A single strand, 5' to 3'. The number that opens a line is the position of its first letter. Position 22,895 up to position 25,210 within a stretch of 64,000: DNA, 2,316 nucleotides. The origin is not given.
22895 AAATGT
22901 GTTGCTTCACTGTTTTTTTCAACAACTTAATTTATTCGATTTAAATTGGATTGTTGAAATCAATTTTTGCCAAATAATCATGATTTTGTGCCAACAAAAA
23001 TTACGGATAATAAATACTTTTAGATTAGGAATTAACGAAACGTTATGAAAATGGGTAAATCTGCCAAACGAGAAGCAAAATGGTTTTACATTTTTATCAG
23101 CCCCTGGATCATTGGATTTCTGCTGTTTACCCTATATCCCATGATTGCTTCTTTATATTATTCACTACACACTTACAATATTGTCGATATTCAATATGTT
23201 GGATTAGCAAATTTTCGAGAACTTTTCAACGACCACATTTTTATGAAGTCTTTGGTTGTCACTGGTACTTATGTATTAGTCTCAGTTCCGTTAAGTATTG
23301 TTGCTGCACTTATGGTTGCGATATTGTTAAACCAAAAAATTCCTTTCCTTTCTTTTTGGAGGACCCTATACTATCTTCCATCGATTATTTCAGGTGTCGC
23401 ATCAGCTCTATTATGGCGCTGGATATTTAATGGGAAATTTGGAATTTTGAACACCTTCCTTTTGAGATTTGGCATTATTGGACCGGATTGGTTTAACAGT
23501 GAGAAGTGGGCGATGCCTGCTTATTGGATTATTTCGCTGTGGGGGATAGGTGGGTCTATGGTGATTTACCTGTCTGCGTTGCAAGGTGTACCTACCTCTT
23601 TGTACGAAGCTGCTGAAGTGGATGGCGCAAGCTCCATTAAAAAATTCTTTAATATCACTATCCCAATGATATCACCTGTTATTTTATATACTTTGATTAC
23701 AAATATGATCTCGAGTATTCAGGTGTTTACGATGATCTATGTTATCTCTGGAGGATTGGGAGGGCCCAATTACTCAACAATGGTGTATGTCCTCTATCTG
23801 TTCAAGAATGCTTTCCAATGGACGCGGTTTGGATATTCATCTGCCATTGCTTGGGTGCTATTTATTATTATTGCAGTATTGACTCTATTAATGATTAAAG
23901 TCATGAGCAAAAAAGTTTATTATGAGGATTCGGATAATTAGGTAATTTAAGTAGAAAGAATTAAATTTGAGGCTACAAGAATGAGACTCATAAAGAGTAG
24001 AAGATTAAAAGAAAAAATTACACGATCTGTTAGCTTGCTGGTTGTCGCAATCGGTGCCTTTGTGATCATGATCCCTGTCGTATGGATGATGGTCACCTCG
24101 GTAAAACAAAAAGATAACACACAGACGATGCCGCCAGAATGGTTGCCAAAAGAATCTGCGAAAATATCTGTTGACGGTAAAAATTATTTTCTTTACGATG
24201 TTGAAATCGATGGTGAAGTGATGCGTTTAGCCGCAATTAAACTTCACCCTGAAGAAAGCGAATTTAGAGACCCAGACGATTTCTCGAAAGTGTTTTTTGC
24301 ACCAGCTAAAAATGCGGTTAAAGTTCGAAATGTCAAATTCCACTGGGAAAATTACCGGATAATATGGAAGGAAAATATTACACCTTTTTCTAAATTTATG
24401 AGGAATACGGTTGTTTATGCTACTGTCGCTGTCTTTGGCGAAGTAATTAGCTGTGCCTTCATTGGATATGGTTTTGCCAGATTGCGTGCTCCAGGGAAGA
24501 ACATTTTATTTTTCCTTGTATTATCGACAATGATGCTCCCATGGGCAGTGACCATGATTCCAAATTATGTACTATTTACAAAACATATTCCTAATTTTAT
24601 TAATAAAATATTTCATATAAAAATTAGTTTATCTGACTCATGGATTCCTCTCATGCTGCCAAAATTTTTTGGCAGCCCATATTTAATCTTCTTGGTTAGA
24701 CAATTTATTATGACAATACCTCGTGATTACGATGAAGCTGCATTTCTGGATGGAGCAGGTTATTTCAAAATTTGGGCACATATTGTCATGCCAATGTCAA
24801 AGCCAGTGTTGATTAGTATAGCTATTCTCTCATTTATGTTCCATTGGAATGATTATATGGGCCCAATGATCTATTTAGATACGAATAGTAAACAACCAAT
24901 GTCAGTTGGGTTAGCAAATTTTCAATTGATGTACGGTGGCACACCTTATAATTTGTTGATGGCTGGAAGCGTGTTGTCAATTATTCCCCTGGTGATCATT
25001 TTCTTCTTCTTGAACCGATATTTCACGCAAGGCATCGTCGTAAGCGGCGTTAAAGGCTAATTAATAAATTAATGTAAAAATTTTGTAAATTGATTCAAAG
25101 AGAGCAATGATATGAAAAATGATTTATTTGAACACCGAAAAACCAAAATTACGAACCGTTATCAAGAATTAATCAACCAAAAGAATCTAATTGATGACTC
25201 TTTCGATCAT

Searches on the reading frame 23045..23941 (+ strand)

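Call 8: search_protein_families(library=pfam, proteins=[window:23045-23941:+], max_evalue=0.001)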
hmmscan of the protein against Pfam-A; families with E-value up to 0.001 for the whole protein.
window:23045-23941:+ (298 aa): 1 family
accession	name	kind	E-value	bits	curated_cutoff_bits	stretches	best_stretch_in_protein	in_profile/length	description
PF00528.27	BPD_transp_1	-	8.3e-11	42.4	26.4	1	75-283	24-171/184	Binding-protein-dependent transport system inner membrane component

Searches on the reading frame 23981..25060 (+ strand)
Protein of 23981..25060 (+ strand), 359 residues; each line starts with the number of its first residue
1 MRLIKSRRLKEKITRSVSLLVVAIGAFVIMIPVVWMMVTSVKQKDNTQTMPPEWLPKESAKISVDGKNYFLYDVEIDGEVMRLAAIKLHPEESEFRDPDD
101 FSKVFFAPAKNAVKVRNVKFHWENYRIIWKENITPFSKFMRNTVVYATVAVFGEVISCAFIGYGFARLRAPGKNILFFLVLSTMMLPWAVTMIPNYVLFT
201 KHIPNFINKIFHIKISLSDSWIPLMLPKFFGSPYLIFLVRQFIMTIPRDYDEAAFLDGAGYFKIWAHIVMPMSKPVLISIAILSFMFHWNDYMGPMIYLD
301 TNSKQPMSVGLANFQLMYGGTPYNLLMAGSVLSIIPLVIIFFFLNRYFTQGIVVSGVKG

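Call 8: search_protein_families(library=pfam, proteins=[window:23981-25060:+], max_evalue=0.001)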
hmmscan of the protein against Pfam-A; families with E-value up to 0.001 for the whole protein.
window:23981-25060:+ (359 aa): 1 family
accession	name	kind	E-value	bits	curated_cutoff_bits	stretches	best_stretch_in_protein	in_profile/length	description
PF00528.27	BPD_transp_1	-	9.7e-17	61.7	26.4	1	161-352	4-182/184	Binding-protein-dependent transport system inner membrane component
